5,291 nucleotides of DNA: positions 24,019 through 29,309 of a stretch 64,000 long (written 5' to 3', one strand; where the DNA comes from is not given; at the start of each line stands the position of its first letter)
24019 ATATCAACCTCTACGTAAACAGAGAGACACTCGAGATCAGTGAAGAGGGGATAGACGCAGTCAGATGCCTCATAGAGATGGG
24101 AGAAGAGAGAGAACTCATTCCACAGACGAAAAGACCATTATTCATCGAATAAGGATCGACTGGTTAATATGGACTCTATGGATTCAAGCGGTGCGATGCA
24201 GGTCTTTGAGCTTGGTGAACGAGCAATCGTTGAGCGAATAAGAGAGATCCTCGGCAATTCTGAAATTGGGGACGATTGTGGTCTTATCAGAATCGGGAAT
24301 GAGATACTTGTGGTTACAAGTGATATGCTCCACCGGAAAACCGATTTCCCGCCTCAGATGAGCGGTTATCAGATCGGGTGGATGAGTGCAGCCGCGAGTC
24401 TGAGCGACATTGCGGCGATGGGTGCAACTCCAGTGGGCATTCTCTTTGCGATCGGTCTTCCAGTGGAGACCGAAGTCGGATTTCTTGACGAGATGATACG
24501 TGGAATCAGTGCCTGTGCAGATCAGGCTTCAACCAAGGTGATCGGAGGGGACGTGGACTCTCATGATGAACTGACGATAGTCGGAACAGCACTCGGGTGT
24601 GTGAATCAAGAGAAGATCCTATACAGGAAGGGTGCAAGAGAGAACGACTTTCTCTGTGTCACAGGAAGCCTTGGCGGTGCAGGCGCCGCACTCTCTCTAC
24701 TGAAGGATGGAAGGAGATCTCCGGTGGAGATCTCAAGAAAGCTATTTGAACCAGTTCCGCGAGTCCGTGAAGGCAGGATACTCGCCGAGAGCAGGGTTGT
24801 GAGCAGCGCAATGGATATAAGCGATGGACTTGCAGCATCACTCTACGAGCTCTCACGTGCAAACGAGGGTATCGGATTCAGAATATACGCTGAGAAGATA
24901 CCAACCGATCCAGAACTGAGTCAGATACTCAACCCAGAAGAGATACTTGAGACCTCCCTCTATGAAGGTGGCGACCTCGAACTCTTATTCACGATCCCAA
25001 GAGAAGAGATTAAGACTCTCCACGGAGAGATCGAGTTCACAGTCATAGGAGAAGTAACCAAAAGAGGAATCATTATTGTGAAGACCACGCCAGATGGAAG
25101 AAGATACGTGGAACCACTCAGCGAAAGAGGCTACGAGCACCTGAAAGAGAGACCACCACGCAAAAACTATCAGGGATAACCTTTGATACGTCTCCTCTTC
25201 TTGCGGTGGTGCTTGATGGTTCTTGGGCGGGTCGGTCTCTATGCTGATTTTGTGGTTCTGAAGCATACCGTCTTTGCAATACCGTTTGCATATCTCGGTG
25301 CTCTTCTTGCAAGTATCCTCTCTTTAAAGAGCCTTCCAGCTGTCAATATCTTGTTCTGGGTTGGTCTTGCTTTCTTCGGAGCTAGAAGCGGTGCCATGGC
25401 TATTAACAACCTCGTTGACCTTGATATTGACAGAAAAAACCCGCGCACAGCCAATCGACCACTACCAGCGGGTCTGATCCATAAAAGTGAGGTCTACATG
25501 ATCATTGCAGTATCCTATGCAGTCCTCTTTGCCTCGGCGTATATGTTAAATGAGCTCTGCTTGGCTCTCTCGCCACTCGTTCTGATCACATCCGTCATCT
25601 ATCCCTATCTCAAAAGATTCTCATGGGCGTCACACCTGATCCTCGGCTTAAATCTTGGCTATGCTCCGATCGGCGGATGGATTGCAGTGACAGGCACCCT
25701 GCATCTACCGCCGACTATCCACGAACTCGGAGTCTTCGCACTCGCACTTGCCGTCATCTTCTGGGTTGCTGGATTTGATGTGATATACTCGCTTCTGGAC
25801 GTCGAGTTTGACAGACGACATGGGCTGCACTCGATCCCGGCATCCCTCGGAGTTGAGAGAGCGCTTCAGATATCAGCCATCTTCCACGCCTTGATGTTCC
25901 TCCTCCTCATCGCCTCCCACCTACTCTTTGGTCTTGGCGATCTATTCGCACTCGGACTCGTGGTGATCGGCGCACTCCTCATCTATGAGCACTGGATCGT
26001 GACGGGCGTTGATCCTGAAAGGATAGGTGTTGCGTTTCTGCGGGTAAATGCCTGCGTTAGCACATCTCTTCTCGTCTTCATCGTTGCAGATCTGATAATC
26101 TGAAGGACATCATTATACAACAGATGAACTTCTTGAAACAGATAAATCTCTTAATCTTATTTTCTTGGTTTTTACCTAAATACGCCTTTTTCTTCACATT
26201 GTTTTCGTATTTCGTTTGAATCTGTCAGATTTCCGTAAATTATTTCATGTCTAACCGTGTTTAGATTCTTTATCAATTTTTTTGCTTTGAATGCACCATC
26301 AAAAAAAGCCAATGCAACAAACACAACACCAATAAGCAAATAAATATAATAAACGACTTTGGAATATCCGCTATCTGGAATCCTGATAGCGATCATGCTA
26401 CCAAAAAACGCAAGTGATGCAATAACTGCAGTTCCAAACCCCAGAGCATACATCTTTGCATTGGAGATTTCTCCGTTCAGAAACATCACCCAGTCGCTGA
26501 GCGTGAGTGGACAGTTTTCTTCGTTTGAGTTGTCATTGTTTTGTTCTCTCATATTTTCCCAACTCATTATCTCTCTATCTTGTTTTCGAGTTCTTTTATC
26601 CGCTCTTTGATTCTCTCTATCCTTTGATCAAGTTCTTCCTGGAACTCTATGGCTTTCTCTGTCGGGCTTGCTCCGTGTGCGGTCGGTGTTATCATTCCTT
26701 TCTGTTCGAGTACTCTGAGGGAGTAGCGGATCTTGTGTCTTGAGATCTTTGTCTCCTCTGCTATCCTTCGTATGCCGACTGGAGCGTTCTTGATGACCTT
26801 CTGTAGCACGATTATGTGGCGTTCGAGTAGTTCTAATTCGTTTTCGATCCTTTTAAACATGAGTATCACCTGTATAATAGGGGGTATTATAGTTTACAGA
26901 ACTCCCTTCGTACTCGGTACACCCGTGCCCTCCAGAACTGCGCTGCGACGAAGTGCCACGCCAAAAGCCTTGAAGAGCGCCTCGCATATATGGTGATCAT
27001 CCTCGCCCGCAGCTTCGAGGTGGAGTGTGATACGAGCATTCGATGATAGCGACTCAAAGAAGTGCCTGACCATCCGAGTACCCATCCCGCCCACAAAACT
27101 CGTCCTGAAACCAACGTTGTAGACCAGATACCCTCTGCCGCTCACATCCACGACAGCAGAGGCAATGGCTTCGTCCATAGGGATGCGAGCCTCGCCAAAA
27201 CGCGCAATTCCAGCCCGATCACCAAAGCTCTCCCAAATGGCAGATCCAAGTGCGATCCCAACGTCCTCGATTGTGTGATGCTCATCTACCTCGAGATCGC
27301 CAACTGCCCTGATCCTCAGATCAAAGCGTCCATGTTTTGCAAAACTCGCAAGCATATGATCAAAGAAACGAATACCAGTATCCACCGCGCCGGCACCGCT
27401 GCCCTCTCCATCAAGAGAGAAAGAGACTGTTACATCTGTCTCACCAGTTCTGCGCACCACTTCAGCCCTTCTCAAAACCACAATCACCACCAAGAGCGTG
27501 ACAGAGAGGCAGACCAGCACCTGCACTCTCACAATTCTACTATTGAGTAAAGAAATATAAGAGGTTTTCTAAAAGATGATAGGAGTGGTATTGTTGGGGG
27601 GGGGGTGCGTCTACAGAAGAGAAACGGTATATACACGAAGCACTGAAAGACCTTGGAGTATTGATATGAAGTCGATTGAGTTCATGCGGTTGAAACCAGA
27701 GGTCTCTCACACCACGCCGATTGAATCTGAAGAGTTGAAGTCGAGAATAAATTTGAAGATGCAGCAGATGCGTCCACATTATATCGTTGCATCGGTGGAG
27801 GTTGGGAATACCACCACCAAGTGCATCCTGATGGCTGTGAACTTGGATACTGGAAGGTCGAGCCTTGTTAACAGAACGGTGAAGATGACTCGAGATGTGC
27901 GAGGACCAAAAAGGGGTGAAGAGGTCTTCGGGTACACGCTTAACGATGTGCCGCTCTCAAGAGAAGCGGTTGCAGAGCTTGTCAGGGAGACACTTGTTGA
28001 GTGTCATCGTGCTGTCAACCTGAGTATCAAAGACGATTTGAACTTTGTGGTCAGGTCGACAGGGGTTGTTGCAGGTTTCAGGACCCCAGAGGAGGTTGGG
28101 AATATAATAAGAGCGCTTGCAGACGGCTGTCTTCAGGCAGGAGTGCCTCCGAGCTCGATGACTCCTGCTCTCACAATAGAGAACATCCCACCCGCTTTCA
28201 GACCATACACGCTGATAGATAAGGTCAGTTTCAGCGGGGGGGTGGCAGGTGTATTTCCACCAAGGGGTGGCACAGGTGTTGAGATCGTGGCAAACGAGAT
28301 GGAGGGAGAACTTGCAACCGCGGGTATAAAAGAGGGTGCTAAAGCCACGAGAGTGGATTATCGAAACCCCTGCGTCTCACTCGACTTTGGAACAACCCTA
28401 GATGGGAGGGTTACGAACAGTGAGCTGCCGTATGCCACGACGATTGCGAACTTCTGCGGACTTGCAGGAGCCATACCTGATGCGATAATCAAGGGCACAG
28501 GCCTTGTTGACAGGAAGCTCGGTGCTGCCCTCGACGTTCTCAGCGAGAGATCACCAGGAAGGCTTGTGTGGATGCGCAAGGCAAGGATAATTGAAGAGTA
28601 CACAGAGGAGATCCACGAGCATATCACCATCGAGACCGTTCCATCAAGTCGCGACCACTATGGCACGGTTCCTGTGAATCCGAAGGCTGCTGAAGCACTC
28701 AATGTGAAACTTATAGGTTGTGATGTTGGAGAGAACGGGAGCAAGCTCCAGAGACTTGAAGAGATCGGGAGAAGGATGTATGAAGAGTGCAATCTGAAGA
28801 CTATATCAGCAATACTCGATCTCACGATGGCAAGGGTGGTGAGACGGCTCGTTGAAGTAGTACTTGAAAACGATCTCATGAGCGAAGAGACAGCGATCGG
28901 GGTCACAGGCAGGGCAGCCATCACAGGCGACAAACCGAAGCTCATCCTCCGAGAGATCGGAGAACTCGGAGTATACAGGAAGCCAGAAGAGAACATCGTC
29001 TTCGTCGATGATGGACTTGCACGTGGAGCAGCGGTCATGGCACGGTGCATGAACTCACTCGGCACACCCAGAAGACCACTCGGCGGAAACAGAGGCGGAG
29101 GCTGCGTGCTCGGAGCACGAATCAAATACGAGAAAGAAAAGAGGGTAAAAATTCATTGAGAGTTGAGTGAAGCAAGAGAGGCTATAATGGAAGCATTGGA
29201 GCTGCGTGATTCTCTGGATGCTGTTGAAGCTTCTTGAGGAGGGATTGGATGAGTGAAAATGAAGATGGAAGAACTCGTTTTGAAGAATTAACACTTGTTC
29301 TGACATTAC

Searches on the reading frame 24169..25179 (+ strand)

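Call 18: search_protein_families(library=pfam, proteins=[window:24169-25179:+], max_evalue=0.00001)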
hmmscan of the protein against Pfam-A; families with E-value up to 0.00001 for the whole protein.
window:24169-25179:+ (336 aa): 2 families
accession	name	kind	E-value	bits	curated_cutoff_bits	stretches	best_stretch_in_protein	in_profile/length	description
PF00586.29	AIRS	-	2.4e-27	96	24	1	34-145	1-112/112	AIR synthase related protein, N-terminal domain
PF02769.27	AIRS_C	-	1.4e-09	38.8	23.1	1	158-302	2-151/156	AIR synthase related protein, C-terminal domain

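Call 76: search_protein_families(library=ncbifam, proteins=[window:24169-25179:+], max_evalue=0.000001)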
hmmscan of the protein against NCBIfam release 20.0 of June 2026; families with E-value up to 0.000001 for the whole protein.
window:24169-25179:+ (336 aa): 15 families
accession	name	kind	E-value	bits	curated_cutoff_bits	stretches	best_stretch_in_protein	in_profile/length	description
TIGR01379.1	thiL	equivalog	5.1e-78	262.3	184.15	1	13-324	3-319/320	thiamine-phosphate kinase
NF004353.0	PRK05731.2-2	equivalog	1.2e-77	261.1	301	1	17-329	2-306/311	thiamine-phosphate kinase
NF004351.0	PRK05731.1-4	equivalog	1.6e-44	152.4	324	1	10-304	9-305/321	thiamine-phosphate kinase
NF004350.0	PRK05731.1-1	equivalog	1.4e-40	139.2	441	1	30-326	24-323/325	thiamine-phosphate kinase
NF004354.0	PRK05731.2-3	equivalog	8.9e-32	110.5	204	1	27-285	10-243/273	thiamine-phosphate kinase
TIGR00476.1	selD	equivalog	1.3e-21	77.2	125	1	29-255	40-262/311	selenide, water dikinase SelD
NF010705.0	PRK14105.1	equivalog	1.1e-15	57.4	291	1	33-189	46-199/345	selenide, water dikinase SelD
TIGR02124.1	hypE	equivalog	1.3e-13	50.6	251.6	1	27-315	24-321/332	hydrogenase expression/formation protein HypE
NF002098.0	PRK00943.1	equivalog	4.4e-13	48.8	299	1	27-253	42-264/347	selenide, water dikinase SelD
TIGR03267.1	methan_mark_2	hypoth_equivalog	1.9e-11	43.6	365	1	31-250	41-252/323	methanogenesis marker 2 protein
TIGR04050.1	MSMEG_0567_Cter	hypoth_equivalog_domain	1.4e-09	37.8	312.2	1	69-169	63-158/296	MSMEG_0567/sll0787 family protein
NF002290.1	PRK01213.1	equivalog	1.1e-08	33.8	648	1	33-307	422-700/723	phosphoribosylformylglycinamidine synthase subunit PurL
TIGR01736.1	FGAM_synth_II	equivalog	2.9e-08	32.5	525.75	1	34-304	57-338/718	phosphoribosylformylglycinamidine synthase subunit PurL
TIGR04049.1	AIR_rel_sll0787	hypoth_equivalog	5.6e-08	32.2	321.3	1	30-246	39-243/318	sll0787 family AIR synthase-like protein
TIGR00878.1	purM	equivalog_domain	1.8e-07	30.7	236.35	1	20-178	23-191/332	phosphoribosylformylglycinamidine cyclo-ligase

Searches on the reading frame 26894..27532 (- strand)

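Call 18: search_protein_families(library=pfam, proteins=[window:26894-27532:-], max_evalue=0.00001)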
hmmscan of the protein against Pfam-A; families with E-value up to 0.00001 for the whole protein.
window:26894-27532:- (212 aa): 1 family
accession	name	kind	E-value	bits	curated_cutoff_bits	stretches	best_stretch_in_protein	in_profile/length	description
PF00475.24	IGPD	-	6.2e-62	208.4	27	1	52-194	1-144/144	Imidazoleglycerol-phosphate dehydratase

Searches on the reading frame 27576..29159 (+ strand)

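Call 18: search_protein_families(library=pfam, proteins=[window:27576-29159:+], max_evalue=0.00001)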
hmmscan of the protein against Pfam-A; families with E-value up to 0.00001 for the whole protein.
window:27576-29159:+ (527 aa): 1 family
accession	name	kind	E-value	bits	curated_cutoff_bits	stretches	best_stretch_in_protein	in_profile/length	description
PF09887.15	DUF2114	-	3.8e-218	724.9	25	1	67-518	1-448/449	Uncharacterized protein conserved in archaea (DUF2114)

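Call 76: search_protein_families(library=ncbifam, proteins=[window:27576-29159:+], max_evalue=0.000001)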
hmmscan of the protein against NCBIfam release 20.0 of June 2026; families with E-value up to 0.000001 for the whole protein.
window:27576-29159:+ (527 aa): 1 family
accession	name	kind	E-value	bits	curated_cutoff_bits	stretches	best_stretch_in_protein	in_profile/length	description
TIGR03285.1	methan_mark_14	hypoth_equivalog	1.1e-201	670.4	274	1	68-520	1-445/446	methanogenesis marker 14 protein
